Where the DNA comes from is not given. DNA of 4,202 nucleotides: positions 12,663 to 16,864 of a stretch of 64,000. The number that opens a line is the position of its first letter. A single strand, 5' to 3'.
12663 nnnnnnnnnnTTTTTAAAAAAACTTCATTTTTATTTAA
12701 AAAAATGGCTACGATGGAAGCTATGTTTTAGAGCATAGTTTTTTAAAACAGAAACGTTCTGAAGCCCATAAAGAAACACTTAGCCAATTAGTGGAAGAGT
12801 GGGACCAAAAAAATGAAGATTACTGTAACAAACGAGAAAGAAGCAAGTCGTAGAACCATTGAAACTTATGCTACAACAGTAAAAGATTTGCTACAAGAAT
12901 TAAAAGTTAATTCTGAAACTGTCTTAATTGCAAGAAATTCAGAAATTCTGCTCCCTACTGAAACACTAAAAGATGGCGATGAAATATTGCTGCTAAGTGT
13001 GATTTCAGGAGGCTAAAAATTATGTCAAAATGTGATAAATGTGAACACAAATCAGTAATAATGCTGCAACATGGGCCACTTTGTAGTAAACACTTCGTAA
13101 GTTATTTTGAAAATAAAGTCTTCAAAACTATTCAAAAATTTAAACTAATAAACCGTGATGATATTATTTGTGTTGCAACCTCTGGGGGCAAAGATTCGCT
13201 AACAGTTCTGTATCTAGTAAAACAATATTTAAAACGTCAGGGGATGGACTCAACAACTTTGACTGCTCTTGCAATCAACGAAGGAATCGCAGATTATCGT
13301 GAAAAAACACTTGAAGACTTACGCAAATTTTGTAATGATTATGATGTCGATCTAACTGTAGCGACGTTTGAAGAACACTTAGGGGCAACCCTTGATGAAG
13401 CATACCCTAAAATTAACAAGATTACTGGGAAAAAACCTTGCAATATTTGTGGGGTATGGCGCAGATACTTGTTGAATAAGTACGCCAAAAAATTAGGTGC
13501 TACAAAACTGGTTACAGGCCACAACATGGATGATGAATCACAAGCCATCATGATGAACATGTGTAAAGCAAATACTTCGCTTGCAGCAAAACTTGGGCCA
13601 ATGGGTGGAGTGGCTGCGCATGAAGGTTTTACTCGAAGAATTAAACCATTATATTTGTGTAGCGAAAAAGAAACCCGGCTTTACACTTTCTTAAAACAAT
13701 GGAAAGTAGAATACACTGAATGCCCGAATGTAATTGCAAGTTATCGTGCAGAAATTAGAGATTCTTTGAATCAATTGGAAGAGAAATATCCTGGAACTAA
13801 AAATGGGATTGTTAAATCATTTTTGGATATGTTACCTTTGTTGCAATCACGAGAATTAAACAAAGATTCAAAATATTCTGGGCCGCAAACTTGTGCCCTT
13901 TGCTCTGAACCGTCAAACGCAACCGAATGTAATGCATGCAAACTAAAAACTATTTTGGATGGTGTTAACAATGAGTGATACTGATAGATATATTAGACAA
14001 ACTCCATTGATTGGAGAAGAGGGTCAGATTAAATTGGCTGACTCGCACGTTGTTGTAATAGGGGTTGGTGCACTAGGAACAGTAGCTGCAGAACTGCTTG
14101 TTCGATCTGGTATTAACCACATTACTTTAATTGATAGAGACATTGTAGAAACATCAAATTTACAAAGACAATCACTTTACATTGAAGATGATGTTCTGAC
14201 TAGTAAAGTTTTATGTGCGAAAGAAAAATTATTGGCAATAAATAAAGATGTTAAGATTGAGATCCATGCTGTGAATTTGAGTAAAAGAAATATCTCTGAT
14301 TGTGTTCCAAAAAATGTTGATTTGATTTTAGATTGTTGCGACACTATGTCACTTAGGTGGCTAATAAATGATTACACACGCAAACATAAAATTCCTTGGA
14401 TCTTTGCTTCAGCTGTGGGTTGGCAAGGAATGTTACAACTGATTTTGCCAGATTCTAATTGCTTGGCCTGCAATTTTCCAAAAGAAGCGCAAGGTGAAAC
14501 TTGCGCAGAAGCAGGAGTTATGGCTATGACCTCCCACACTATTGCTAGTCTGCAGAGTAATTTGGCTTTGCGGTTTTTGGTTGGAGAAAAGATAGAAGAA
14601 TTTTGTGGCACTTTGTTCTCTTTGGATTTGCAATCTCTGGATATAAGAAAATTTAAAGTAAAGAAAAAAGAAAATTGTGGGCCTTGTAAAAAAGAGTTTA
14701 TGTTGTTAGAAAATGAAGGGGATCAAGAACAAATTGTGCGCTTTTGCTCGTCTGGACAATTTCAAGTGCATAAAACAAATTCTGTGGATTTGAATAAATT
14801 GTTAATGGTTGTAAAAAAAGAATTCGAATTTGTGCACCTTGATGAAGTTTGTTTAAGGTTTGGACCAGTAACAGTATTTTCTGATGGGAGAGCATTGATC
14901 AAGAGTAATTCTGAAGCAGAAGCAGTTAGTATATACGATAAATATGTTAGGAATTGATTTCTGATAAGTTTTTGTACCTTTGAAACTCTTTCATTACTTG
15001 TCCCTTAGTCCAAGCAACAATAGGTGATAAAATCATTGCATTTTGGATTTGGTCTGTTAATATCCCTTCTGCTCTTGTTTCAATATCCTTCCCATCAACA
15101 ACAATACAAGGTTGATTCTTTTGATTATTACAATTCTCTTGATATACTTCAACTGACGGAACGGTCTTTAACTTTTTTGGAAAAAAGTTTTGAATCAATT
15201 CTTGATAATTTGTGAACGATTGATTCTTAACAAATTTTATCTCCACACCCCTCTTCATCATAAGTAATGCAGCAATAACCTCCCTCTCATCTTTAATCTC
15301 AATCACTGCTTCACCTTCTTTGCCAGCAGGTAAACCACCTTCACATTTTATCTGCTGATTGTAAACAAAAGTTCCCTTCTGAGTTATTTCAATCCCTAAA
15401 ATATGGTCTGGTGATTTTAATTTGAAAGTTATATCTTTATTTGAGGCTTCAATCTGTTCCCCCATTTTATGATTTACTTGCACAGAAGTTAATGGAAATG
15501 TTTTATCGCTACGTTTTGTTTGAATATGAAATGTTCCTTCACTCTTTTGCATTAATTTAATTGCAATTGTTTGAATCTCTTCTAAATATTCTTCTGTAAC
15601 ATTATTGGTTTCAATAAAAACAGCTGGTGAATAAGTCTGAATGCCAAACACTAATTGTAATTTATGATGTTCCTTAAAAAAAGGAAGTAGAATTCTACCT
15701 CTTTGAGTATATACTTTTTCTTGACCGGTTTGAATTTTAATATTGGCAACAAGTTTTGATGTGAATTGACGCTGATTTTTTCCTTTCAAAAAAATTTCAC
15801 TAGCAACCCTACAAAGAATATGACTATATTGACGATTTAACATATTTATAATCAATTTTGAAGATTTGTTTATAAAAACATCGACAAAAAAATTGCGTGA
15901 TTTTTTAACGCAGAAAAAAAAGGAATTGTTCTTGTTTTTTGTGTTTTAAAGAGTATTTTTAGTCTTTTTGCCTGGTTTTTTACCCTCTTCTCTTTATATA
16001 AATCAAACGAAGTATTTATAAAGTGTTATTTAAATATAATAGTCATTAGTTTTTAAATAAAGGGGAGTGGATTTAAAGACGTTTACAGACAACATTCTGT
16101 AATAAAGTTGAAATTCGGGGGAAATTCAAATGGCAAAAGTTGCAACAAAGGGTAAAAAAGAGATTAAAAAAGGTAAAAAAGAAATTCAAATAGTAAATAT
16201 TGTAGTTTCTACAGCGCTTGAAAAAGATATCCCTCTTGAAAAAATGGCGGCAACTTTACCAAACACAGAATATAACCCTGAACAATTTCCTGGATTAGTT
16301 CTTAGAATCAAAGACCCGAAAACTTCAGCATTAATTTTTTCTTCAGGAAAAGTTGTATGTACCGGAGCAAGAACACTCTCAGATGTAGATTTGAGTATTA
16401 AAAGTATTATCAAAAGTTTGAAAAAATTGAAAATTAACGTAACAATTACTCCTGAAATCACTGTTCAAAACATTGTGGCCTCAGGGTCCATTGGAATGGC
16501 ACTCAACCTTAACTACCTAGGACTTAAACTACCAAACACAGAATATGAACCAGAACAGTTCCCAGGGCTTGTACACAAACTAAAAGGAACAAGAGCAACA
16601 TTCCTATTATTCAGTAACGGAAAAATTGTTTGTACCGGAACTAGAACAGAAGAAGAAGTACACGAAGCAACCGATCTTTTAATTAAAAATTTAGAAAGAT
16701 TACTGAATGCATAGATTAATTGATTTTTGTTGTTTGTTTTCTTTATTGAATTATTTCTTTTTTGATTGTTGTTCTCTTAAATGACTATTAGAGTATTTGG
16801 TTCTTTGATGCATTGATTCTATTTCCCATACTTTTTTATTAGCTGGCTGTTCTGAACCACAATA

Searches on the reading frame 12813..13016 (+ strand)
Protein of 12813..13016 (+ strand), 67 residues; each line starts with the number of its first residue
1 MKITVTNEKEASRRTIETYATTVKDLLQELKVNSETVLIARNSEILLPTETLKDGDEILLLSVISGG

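Call 3: search_protein_families(library=pfam, proteins=[window:12813-13016:+], max_evalue=0.01)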
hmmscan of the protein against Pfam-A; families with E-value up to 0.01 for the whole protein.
window:12813-13016:+ (67 aa): 2 families
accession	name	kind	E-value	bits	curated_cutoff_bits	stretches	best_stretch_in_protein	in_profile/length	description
PF02597.26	ThiS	-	3.2e-11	44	22.5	1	12-67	13-76/76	ThiS family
PF03990.20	DUF348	-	0.00044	20.4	24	1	14-32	10-28/41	G5-linked-Ubiquitin-like domain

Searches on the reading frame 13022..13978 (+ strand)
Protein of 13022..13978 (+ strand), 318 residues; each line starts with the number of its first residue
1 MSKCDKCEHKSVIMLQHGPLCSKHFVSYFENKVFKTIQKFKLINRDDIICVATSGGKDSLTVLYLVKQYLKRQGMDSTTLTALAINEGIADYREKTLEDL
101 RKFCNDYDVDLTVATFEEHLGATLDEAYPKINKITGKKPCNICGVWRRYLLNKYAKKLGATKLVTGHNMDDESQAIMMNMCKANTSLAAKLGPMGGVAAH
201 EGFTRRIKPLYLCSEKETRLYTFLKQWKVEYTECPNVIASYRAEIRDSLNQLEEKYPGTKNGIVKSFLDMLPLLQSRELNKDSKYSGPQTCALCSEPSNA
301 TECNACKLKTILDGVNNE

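Call 3: search_protein_families(library=pfam, proteins=[window:13022-13978:+], max_evalue=0.01)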
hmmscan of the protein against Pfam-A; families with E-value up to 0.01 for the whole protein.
window:13022-13978:+ (318 aa): 2 families
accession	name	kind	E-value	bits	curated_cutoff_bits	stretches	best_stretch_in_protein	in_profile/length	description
PF01171.26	ATP_bind_3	-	1.2e-12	48.3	27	1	49-233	2-165/182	PP-loop family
PF03054.22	tRNA_Me_trans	-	0.00029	21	20.6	1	49-172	3-131/202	tRNA methyl transferase HUP domain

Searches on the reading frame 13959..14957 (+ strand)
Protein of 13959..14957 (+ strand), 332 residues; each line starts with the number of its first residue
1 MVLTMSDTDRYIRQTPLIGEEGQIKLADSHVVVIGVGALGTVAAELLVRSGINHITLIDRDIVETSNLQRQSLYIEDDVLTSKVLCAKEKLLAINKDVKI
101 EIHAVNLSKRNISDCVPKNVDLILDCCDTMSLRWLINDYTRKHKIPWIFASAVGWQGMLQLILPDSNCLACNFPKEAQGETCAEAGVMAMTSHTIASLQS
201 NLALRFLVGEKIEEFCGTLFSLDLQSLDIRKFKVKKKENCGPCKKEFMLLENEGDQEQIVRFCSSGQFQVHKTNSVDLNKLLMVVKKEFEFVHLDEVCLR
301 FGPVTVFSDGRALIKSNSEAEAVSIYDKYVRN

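Call 3: search_protein_families(library=pfam, proteins=[window:13959-14957:+], max_evalue=0.01)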
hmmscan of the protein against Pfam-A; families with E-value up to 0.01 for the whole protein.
window:13959-14957:+ (332 aa): 7 families
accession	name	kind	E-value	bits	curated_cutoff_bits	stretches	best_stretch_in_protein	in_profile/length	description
PF00899.27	ThiF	-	7.7e-65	218.8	28.1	1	13-240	3-236/238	ThiF family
PF01488.26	Shikimate_DH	-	0.00037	21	24.3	1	25-71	9-55/138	Shikimate / quinate 5-dehydrogenase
PF02558.23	ApbA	-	0.0011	19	22.2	1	31-94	1-61/150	Ketopantoate reductase PanE/ApbA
PF02254.24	TrkA_N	-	0.0029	18.3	23.8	1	31-83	1-53/116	TrkA-N domain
PF03721.20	UDPG_MGDP_dh_N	-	0.0042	17.1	27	1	30-102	2-74/187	UDP-glucose/GDP-mannose dehydrogenase family, NAD binding domain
PF03435.24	Sacchrp_dh_NADP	-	0.0046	17.7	25.1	0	31-71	1-42/129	Saccharopine dehydrogenase NADP binding domain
PF13241.12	NAD_binding_7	-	0.0058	17.6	22.1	0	24-90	3-46/104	Putative NAD(P)-binding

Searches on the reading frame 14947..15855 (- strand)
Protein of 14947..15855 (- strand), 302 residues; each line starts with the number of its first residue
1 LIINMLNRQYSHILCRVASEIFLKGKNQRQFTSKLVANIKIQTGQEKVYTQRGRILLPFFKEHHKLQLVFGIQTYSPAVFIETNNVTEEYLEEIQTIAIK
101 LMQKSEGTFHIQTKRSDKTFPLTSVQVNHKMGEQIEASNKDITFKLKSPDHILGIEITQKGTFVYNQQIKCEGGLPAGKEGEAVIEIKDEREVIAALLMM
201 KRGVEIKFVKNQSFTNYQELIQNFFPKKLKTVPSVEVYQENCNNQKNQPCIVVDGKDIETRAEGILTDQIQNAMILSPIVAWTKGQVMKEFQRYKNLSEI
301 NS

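Call 3: search_protein_families(library=pfam, proteins=[window:14947-15855:-], max_evalue=0.01)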
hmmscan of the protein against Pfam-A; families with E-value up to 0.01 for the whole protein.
window:14947-15855:- (302 aa): 2 families
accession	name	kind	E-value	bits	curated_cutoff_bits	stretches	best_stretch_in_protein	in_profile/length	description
PF02926.22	THUMP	-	1.8e-10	41.5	20.6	1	92-165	5-82/84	THUMP domain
PF22025.1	ThiI_fer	-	2.8e-10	40.9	25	1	12-76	1-72/72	ThiI ferredoxin-like domain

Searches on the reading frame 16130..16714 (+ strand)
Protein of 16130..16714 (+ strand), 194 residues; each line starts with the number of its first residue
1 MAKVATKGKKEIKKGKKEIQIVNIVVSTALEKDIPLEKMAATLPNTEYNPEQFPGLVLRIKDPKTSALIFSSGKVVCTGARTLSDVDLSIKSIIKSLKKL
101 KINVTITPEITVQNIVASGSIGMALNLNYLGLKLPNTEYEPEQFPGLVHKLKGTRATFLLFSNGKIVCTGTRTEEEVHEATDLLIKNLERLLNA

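Call 9: search_protein_families(library=pfam, proteins=[window:16130-16714:+], max_evalue=0.0001)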
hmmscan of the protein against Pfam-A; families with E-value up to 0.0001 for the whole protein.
window:16130-16714:+ (194 aa): 2 families
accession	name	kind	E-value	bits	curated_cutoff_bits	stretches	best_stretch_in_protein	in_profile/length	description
PF00352.27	TBP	-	3.4e-57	190.7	22.9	2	18-100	1-85/85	Transcription factor TFIID (or TATA-binding protein, TBP)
PF11858.14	DUF3378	-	4e-05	24.1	27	0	36-80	11-54/76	Domain of unknown function (DUF3378)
